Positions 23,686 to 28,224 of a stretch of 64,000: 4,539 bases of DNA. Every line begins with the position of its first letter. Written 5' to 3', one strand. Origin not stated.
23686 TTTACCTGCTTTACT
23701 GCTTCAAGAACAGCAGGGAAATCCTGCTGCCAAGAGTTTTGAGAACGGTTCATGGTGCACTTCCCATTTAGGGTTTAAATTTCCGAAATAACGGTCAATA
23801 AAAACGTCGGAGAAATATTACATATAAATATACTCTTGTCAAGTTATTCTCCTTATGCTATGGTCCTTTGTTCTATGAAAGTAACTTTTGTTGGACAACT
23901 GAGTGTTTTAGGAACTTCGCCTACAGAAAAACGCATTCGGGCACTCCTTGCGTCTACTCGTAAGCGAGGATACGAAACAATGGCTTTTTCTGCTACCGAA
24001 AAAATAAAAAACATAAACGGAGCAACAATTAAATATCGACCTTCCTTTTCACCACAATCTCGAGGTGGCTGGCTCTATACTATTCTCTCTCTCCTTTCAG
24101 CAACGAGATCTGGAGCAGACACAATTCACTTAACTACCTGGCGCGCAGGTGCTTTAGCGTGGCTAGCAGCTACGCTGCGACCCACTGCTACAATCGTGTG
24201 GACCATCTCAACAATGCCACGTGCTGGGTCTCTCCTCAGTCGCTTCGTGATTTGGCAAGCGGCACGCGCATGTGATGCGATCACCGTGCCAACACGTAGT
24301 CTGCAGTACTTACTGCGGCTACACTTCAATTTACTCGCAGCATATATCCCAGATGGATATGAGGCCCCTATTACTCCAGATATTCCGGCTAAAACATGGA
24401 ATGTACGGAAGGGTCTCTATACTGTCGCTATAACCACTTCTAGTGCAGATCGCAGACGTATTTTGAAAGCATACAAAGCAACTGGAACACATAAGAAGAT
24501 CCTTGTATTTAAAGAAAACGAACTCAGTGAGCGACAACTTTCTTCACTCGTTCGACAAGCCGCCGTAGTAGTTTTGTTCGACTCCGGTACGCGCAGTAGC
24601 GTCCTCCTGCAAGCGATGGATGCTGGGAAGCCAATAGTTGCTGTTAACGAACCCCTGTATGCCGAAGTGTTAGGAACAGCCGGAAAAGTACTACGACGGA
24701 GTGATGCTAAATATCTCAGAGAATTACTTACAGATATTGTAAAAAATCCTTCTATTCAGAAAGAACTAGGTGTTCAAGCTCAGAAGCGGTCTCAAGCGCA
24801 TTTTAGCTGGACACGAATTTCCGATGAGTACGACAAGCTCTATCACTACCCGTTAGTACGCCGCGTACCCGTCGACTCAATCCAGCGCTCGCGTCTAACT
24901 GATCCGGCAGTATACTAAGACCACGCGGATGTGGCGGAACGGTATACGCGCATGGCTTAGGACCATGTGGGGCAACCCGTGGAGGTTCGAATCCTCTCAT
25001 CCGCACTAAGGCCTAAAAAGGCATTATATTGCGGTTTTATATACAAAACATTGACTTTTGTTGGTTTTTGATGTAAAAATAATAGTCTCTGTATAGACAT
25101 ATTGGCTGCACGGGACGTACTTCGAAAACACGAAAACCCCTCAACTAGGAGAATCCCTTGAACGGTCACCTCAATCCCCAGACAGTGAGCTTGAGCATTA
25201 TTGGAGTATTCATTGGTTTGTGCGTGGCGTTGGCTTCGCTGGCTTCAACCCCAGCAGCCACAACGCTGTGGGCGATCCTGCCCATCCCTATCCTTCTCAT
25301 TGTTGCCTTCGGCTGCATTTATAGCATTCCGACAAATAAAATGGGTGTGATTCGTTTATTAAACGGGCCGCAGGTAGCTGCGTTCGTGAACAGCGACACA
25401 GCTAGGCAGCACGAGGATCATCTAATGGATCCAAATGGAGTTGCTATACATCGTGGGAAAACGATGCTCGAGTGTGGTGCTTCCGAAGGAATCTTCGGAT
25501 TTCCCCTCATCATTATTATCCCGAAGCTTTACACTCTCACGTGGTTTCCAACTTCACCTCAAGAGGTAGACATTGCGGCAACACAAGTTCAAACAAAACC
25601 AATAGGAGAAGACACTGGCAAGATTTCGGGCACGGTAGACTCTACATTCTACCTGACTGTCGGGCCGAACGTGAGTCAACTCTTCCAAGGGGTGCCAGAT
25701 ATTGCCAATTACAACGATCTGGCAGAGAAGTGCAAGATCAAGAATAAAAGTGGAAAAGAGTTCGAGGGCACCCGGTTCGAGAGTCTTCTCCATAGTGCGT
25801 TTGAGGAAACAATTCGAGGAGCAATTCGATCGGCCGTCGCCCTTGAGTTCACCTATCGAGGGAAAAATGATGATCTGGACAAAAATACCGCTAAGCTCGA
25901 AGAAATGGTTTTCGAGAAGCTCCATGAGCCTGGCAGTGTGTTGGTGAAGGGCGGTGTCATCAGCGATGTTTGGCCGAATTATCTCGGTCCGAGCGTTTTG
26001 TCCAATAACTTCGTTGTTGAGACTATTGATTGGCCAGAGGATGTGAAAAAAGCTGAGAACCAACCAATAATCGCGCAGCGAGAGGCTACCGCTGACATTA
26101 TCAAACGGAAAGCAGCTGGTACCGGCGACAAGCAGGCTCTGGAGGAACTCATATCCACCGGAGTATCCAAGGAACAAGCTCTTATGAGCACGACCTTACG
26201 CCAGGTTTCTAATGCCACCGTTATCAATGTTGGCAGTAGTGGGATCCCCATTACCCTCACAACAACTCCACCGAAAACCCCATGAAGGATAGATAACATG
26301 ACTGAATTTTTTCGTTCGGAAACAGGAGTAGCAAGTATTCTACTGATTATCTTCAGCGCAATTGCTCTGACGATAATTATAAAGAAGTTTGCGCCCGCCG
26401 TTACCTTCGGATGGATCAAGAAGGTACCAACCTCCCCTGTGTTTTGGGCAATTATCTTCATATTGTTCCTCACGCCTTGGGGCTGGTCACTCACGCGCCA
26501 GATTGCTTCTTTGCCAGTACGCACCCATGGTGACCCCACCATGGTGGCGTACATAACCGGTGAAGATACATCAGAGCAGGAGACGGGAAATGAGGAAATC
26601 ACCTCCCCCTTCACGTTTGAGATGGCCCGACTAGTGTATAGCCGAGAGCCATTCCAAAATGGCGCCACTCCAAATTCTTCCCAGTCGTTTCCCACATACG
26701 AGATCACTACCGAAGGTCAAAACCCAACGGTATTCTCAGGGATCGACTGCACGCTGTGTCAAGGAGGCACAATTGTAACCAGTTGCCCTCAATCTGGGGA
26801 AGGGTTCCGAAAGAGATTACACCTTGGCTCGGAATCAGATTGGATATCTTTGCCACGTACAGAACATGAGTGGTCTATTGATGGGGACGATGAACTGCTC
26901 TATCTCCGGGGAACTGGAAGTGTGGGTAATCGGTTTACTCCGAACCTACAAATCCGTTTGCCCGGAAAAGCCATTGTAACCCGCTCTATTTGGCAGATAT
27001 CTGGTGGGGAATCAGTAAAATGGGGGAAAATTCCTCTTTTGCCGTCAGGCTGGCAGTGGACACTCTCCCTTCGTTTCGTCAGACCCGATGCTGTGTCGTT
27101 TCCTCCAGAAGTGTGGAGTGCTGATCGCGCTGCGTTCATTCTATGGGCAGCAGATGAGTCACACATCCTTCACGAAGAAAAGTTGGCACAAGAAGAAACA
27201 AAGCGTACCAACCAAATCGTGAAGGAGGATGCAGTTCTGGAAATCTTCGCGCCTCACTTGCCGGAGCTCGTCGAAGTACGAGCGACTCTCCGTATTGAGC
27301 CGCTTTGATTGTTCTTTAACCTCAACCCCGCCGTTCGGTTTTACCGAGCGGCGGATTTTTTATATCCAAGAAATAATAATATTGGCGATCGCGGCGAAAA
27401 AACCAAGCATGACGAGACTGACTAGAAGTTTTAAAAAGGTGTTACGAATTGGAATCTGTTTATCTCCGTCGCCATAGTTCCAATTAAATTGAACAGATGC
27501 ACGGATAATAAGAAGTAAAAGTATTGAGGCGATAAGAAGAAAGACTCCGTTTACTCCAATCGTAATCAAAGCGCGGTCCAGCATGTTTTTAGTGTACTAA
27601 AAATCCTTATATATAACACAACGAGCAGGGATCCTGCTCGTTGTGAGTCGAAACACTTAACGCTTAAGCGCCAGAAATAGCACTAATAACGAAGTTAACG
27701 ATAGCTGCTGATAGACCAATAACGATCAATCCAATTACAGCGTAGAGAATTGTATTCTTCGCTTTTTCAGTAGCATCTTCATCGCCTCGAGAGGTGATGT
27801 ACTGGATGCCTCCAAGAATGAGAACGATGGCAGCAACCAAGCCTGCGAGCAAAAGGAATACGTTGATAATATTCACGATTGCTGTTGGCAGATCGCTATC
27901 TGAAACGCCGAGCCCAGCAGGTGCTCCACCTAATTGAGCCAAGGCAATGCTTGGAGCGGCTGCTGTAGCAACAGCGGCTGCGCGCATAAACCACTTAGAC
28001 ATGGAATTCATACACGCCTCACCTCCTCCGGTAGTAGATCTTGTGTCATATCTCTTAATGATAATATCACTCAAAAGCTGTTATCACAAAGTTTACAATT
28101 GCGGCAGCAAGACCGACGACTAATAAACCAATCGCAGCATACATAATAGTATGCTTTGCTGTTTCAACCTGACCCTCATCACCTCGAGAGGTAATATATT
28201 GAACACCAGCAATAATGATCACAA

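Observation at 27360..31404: Operon of five tandem pilin-like two-helix modules (one a fused double) with a solute-binding lipoprotein and a methyltransferase, downstream of gyrA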

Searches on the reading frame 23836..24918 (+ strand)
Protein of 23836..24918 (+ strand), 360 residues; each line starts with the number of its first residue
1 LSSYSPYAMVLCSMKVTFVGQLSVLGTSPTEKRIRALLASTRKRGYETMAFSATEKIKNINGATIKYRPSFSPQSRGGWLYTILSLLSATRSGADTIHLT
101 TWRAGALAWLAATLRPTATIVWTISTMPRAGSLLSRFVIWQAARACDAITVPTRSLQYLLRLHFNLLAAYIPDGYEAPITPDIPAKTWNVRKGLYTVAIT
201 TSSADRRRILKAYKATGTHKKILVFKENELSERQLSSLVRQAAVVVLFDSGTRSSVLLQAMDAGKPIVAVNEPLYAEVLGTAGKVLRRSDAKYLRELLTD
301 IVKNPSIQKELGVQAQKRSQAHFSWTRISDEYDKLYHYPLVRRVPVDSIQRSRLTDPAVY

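Call 9: search_protein_families(library=pfam, proteins=[window:23836-24918:+], max_evalue=0.001)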
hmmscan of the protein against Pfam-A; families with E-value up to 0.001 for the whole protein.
window:23836-24918:+ (360 aa): 3 families
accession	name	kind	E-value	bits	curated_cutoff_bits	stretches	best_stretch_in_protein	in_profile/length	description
PF13439.12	Glyco_transf_4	-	6.6e-07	29.9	28.5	1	31-166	5-154/170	Glycosyltransferase Family 4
PF00534.26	Glycos_transf_1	-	5.8e-06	26.4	26.4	1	211-318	64-172/172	Glycosyl transferases group 1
PF13579.12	Glyco_trans_4_4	-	3.8e-05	24.5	29.7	1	71-161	47-143/158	Glycosyl transferase 4-like domain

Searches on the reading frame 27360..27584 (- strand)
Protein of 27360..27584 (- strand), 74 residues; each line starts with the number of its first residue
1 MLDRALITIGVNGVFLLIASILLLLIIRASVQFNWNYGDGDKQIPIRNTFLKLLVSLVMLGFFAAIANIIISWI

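Call 3: search_protein_families(library=pfam, proteins=[window:27360-27584:-], max_evalue=0.1)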
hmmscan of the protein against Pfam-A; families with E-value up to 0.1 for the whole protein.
window:27360-27584:- (74 aa): 0 families

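Call 4: search_protein_families(library=ncbifam, proteins=[window:27360-27584:-], max_evalue=0.1)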
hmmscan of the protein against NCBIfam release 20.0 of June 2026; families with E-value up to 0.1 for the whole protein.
window:27360-27584:- (74 aa): 0 families

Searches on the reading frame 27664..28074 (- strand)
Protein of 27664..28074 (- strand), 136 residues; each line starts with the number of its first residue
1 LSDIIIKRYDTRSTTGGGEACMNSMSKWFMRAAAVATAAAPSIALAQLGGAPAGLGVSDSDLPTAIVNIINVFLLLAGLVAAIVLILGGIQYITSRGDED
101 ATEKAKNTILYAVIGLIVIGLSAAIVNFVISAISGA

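Call 3: search_protein_families(library=pfam, proteins=[window:27664-28074:-], max_evalue=0.1)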
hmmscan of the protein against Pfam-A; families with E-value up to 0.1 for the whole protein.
window:27664-28074:- (136 aa): 6 families
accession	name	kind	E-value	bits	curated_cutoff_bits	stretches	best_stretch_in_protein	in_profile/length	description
PF18895.5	T4SS_pilin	-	1.1e-13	51.5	26.6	1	61-129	4-71/71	Type IV secretion system pilin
PF04956.18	TrbC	-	1.4e-07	32.1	27.9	1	23-128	7-97/98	TrbC/VIRB2 pilin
PF02322.20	Cyt_bd_oxida_II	-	0.0013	18.6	35.6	1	26-126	110-208/302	Cytochrome bd terminal oxidase subunit II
PF00335.26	Tetraspanin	-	0.0076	16.4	32.1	0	67-128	5-62/225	Tetraspanin family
PF04290.18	DctQ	-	0.011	16.1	28.3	1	34-132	29-126/132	Tripartite ATP-independent periplasmic transporters, DctQ component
PF13268.11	DUF4059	-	0.035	15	25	1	66-133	2-68/72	Protein of unknown function (DUF4059)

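Call 4: search_protein_families(library=ncbifam, proteins=[window:27664-28074:-], max_evalue=0.1)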
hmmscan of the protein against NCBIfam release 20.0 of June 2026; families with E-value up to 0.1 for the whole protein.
window:27664-28074:- (136 aa): 3 families
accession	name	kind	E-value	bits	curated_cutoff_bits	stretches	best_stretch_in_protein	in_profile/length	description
NF045849.1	ICE_MMCAP2_0565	equivalog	1.6e-08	34.1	40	1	68-133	15-80/80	Mbov_0395 family pilin-like conjugal transfer protein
TIGR00203.1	cydB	equivalog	0.0016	17.7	117.3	1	66-125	161-221/378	cytochrome d ubiquinol oxidase subunit II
NF011353.0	PRK14771.1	equivalog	0.02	14.6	241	1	65-105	134-173/179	lipoprotein signal peptidase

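Call 65: predict_structure(alignment_id=A4)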
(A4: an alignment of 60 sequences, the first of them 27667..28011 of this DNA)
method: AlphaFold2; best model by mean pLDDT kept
length: 115 residues; sequences in the alignment: 60
mean_pLDDT: 84.8   pTM: 0.62
mean pLDDT of the five models: 84.8, 84.2, 83.7, 80.8, 78.6
residues with pLDDT >= 90: 53; 70-90: 46; 50-70: 16; < 50: 0
segments of 3 or more residues with pLDDT < 50: none
pLDDT, mean of each block of 10 residues (from residue 1): 78 83 68 57 85 91 94 94 96 96 91 81
secondary structure, 60 per line:
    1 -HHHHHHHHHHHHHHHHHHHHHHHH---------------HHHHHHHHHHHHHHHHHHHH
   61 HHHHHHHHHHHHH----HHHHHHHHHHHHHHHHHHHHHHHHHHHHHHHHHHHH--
elements in order: H2-25 H41-73 H78-113

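Call 67: search_solved_structures(query=A4, max_evalue=1)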
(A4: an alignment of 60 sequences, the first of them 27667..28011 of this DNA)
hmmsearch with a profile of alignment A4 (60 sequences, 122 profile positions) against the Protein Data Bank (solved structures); distinct sequences matched with E-value up to 1: 2.
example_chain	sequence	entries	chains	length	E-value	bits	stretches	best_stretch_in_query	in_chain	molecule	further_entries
5gko_A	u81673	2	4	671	0.0086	19.2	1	21-77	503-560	Macrolide export ATP-binding/permease protein MacB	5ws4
5nik_J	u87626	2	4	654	0.086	16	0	45-77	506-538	Macrolide export ATP-binding/permease protein MacB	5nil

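Call 68: fold_search(model_id=the predicted structure, library=pdb)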
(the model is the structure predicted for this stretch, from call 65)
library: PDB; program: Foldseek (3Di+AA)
matches with E <= 10: 80; with E <= 0.001: 0
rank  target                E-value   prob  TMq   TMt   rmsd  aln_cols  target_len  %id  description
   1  8tt3_H                8.6e-01  0.75  0.39  0.20  23.6       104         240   13  S. thermodepolymerans KpsM-KpsE in Glycolipid 2 state with rigid body fitted KpsT (released 2024-04-17)
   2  1a91_MODEL_1_A        2.2e+00  0.77  0.45  0.62   2.3        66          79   20  SUBUNIT C OF THE F1FO ATP SYNTHASE OF ESCHERICHIA COLI; NMR, 10 STRUCTURES (released 1998-07-01)
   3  6cnn_A                2.3e+00  0.66  0.54  0.19   8.9        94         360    8  Cryo-EM structure of the human SK4/calmodulin channel complex in the Ca2+ bound state I (released 2018-05-02)
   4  3epv_C                2.5e+00  0.87  0.47  0.51   2.5        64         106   11  X-ray Structure of the Metal-sensor CnrX in both the Apo- and Copper-bound Forms (released 2008-11-25)
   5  8tun_H                2.8e+00  0.11  0.25  0.14  24.8       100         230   11  S. thermodepolymerans KpsM-KpsE in Glycolipid 1 state with rigid body fitted KpsT (released 2024-04-17)
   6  8zyv_G                3.1e+00  0.44  0.38  0.22   2.9        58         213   21  Bacterial flagellar sodium-driven stator PomA5PomB2 with 100 mM NaCl (released 2025-01-01)
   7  4wwb                  3.5e+00  0.69  0.50  0.52   2.7        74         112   12  High-resolution structure of the Ni-bound form of the Y135F mutant of C. metallidurans CnrXs (released 2015-02-11)
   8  2y3h_A                4.0e+00  0.72  0.49  0.51   2.7        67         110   10  E63Q mutant of Cupriavidus metallidurans CH34 CnrXs (released 2011-03-30)
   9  9sv3_D                4.5e+00  0.72  0.43  0.22   1.1        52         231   13  Local refinement of EloB/EloC/VHL/CV2a/14-3-3zeta/ERa from pose 1 (released 2025-12-03)
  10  8tt3_L                4.5e+00  0.10  0.26  0.14  24.6        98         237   11  S. thermodepolymerans KpsM-KpsE in Glycolipid 2 state with rigid body fitted KpsT (released 2024-04-17)
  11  2y3h_B                4.8e+00  0.69  0.47  0.50   2.4        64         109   11  E63Q mutant of Cupriavidus metallidurans CH34 CnrXs (released 2011-03-30)
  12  2y39                  4.8e+00  0.60  0.51  0.53   2.7        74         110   12  Ni-bound form of Cupriavidus metallidurans CH34 CnrXs (released 2011-03-30)
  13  8tun_I                4.8e+00  0.16  0.36  0.19  23.2       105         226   16  S. thermodepolymerans KpsM-KpsE in Glycolipid 1 state with rigid body fitted KpsT (released 2024-04-17)
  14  9o53_A                5.1e+00  0.66  0.50  0.17   1.4        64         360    9  Cryo-EM structure of the human SK2-4 chimera/calmodulin channel complex bound to a small molecule inhibitor (released 2025-07-09)
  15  3wu2_z                5.1e+00  0.30  0.36  0.62   3.1        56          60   18  Crystal structure analysis of Photosystem II complex (released 2014-09-03)
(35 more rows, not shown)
